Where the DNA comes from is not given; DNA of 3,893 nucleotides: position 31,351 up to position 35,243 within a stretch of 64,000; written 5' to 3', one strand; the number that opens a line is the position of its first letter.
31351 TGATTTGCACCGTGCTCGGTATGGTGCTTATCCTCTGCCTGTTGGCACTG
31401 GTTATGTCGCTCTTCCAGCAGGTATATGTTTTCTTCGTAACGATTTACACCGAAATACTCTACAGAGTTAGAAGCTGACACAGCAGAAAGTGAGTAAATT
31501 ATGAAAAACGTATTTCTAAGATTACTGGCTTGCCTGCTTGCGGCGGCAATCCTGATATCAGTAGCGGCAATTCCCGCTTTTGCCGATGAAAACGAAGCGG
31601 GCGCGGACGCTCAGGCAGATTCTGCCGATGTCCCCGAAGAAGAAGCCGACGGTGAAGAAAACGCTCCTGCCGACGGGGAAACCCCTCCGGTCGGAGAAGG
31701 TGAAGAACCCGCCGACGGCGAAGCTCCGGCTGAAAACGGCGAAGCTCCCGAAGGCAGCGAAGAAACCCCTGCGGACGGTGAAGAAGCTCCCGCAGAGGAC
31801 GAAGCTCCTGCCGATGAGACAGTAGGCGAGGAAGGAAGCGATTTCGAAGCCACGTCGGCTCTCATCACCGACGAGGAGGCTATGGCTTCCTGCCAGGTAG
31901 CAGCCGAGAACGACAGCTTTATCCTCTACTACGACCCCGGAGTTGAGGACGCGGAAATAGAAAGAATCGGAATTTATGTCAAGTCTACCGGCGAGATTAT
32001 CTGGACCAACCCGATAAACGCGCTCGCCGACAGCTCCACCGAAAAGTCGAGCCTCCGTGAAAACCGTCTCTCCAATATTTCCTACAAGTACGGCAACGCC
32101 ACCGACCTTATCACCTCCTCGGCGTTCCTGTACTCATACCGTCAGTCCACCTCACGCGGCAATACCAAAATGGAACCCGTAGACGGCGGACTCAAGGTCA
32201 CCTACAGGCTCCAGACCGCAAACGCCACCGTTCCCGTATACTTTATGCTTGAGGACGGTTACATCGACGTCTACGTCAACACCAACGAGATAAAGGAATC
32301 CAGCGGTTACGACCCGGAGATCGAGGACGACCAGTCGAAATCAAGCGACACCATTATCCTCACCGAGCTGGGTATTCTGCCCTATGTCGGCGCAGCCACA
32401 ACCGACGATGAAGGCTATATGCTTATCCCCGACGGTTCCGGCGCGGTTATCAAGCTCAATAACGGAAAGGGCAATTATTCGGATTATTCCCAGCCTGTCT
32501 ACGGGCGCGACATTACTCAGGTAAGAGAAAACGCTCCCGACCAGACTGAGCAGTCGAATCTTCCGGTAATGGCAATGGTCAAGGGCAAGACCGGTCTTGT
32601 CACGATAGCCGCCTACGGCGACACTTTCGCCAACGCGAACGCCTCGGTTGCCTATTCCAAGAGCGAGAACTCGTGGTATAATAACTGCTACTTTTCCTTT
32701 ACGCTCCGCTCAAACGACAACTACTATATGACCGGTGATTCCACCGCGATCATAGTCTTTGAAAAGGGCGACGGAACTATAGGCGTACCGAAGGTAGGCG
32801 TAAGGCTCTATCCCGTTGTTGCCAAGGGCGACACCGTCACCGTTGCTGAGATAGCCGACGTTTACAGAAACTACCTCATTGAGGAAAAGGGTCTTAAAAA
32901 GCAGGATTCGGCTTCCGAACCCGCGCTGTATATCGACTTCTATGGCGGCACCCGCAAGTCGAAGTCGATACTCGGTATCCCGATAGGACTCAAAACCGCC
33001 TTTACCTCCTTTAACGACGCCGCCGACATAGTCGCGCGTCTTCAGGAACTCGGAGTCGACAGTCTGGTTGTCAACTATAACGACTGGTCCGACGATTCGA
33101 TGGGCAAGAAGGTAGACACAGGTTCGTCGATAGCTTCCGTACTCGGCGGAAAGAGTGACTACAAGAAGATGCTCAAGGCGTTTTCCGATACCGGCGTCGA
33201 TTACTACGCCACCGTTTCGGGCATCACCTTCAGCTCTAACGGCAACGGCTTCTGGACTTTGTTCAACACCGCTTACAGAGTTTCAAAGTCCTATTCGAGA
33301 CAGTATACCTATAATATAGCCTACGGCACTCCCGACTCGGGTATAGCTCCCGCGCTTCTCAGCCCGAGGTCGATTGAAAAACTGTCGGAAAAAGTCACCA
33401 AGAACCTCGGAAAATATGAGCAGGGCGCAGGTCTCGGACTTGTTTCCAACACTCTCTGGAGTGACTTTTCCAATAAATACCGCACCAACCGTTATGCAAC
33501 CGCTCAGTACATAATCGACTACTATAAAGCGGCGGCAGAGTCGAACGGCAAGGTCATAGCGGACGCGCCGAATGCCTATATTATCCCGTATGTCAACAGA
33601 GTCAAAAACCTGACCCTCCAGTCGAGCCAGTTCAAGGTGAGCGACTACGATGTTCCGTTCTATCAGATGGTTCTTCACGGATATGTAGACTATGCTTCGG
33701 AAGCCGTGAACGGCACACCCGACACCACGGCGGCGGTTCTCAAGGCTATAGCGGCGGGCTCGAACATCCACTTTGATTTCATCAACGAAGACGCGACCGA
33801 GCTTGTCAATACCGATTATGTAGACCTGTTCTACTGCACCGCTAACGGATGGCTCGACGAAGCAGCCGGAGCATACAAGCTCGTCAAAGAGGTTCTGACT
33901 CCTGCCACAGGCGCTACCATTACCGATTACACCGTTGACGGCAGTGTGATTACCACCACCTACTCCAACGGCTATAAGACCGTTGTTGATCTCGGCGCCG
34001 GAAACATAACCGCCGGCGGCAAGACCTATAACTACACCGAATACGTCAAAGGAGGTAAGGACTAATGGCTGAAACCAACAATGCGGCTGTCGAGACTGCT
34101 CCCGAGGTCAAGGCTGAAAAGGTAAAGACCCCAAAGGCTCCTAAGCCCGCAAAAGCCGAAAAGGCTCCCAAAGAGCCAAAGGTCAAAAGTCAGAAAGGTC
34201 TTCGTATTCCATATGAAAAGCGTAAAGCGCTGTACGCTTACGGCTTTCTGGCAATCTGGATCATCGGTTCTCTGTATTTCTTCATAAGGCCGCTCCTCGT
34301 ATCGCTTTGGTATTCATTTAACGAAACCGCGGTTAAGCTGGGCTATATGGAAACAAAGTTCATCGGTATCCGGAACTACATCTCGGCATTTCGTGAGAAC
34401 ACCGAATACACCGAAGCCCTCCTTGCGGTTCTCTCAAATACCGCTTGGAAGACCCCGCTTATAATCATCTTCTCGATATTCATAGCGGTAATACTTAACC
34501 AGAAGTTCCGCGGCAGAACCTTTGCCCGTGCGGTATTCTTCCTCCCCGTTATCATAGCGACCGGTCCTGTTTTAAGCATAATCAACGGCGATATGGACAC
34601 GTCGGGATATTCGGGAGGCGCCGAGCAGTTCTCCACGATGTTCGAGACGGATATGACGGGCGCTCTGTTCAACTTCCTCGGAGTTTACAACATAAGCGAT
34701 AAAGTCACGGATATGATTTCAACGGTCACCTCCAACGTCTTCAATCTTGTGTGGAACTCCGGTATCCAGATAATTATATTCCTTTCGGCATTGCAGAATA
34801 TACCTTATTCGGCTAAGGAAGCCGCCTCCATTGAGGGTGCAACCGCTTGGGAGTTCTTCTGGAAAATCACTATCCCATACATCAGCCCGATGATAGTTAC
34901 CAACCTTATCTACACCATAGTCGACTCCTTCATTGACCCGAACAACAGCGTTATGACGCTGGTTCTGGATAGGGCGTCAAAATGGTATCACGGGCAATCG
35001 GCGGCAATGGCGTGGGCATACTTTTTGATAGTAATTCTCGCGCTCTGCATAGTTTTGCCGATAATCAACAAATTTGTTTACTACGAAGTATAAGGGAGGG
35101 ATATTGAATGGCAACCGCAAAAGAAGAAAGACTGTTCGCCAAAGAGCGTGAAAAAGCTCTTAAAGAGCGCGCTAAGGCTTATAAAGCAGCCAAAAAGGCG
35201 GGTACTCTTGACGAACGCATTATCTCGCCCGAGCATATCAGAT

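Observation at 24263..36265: Core eight-gene module: giant SBP, permease pair, NHL/TPR anchor, Yip1, DUF5696-like protein, second permease pair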

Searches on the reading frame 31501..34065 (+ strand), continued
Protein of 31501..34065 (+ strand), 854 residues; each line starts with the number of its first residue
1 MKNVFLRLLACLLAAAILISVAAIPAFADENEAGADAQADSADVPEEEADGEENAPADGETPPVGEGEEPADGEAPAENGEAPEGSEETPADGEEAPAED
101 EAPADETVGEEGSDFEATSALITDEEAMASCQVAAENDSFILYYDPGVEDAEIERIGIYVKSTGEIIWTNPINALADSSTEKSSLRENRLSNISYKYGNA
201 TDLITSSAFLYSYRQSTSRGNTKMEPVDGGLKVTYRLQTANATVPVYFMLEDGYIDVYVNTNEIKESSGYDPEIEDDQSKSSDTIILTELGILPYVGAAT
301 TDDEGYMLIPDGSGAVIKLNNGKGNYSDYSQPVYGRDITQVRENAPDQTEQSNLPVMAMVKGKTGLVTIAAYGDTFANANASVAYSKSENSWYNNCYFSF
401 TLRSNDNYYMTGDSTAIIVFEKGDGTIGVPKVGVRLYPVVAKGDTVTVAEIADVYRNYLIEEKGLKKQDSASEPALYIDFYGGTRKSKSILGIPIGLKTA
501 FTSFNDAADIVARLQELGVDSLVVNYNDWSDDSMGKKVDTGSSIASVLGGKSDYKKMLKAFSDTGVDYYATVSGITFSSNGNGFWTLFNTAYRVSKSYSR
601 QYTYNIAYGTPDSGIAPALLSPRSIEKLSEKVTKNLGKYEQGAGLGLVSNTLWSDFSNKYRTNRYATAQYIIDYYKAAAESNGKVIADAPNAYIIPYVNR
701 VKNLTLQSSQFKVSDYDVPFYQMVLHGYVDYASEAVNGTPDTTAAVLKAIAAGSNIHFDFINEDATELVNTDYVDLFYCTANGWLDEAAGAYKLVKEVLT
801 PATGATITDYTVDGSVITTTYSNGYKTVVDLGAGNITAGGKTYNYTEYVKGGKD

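Call 91: find_related_loci(query=A1, collection=viral_contigs, flank=10000)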
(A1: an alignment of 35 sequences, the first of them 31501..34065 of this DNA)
Query A1 (854 aa) in viral_contigs; peptide patterns used: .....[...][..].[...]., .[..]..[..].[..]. (x = any residue, [..] = any of these).
11 stretches matched a pattern, but none encodes a relative of the query by tblastn (E <= 1e-3).
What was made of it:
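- Tried and rejected: No relatives were found (call 91).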

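Call 93: search_dna_similar(query=L102:11800-14073:+, collection=plasmids, mode=protein, max_evalue=0.00001, max_rows=30)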
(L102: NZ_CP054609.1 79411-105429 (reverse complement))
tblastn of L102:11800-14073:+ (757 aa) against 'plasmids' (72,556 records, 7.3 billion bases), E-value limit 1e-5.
Records with a match: 2; places in all: 2; records where one place covers at least 80% of the query: 1.
Best place of each record, by identity: >=99% 1; <60% 1.
By first word of the organism name: Paenibacillus 1; Butyrivibrio 1.
By predicted mobility (MOB-suite, as given by PLSDB): non-mobilizable 2.
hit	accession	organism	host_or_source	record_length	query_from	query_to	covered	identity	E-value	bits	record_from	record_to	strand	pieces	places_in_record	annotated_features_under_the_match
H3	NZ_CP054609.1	Paenibacillus cellulosilyticus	cell culture,soil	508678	1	757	100%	100.0%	0e+0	1529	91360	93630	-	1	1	DUF5696 domain-containing protein | YIP1 family protein | sugar ABC transporter permease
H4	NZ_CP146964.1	Butyrivibrio fibrisolvens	Bovinae,Bovine rumen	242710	171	752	77%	27.2%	4e-50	198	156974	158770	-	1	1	DUF5696 domain-containing protein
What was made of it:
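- Tried and rejected: Using the Paenibacillus protein as query returned only the same two records (call 93).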

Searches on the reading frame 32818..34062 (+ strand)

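Call 46: search_protein_families(library=pfam, proteins=[window:32818-34062:+], max_evalue=10)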
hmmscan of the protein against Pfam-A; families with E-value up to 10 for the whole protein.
seq(415 aa): 2 families
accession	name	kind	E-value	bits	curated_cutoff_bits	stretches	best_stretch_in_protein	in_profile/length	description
PF18952.6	DUF5696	-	2.6e-93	314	25.6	1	10-404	212-607/612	Family of unknown function (DUF5696)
PF04055.27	Radical_SAM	-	0.014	16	29.5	1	5-126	26-140/166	Radical SAM superfamily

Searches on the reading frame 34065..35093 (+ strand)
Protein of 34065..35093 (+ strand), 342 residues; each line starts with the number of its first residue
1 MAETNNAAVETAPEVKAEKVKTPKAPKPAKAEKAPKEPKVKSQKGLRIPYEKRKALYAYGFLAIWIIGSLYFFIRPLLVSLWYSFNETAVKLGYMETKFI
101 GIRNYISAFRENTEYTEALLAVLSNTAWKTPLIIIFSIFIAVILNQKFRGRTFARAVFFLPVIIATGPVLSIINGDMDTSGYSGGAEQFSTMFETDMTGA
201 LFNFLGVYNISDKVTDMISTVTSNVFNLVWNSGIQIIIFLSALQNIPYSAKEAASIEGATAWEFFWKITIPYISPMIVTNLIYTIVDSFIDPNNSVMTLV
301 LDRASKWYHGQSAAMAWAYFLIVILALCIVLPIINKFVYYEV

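Call 3: search_protein_families(library=pfam, proteins=[window:34065-35093:+], max_evalue=0.01)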
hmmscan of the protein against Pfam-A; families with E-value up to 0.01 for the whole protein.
window:34065-35093:+ (342 aa): 1 family
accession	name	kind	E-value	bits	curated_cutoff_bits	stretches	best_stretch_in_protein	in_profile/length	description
PF00528.27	BPD_transp_1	-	6.5e-06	26.4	26.4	1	119-291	19-124/184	Binding-protein-dependent transport system inner membrane component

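Call 6: search_protein_families(library=ncbifam, proteins=[window:34065-35093:+], max_evalue=0.01)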
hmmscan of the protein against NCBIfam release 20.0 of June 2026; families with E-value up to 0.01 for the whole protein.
window:34065-35093:+ (342 aa): 14 families
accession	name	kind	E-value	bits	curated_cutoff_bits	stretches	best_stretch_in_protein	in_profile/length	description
NF007852.0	PRK10561.1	equivalog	1.8e-14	54.3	335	1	57-316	13-266/295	sn-glycerol-3-phosphate ABC transporter permease UgpA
TIGR00969.1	3a0106s02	subfamily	1.1e-06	28.3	240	1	242-285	165-208/272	sulfate ABC transporter permease subunit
TIGR02140.1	permease_CysW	equivalog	1.4e-05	24.7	329.1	0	96-165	27-96/261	sulfate ABC transporter permease subunit CysW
TIGR02141.1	modB_ABC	equivalog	2.1e-05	24.3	182.6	0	240-283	100-143/208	molybdate ABC transporter permease subunit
NF008231.0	PRK10998.1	equivalog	2.3e-05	24.1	261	1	189-301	122-237/296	maltose ABC transporter permease MalG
NF040932.1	ABC_arch_GlcU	equivalog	2.4e-05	24.1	340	1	232-305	148-215/272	glucose ABC transporter permease GlcU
NF006939.0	PRK09421.1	equivalog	3.9e-05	23.2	262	0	242-285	115-158/230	molybdate ABC transporter permease subunit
NF008232.0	PRK10999.1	equivalog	0.00017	20.4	392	1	236-302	391-454/520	maltose ABC transporter permease MalF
TIGR01581.1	Mo_ABC_porter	hypoth_equivalog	0.00019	21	210.3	1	232-284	115-167/225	ABC transporter permease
TIGR02139.1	permease_CysT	equivalog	0.00022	20.9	246.1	1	242-281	154-193/265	sulfate ABC transporter permease subunit CysT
TIGR00974.1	3a0107s02c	equivalog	0.00031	20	193.45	0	242-285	151-194/272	phosphate ABC transporter permease PstA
TIGR02138.1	phosphate_pstC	equivalog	0.00032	19.8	196.45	1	238-284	170-216/296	phosphate ABC transporter permease subunit PstC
NF007889.0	PRK10592.1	equivalog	0.0016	18.1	476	0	237-286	157-206/281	putrescine ABC transporter permease PotI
TIGR03416.1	ABC_choXWV_perm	equivalog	0.0017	17.8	363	1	242-286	172-216/267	choline ABC transporter permease subunit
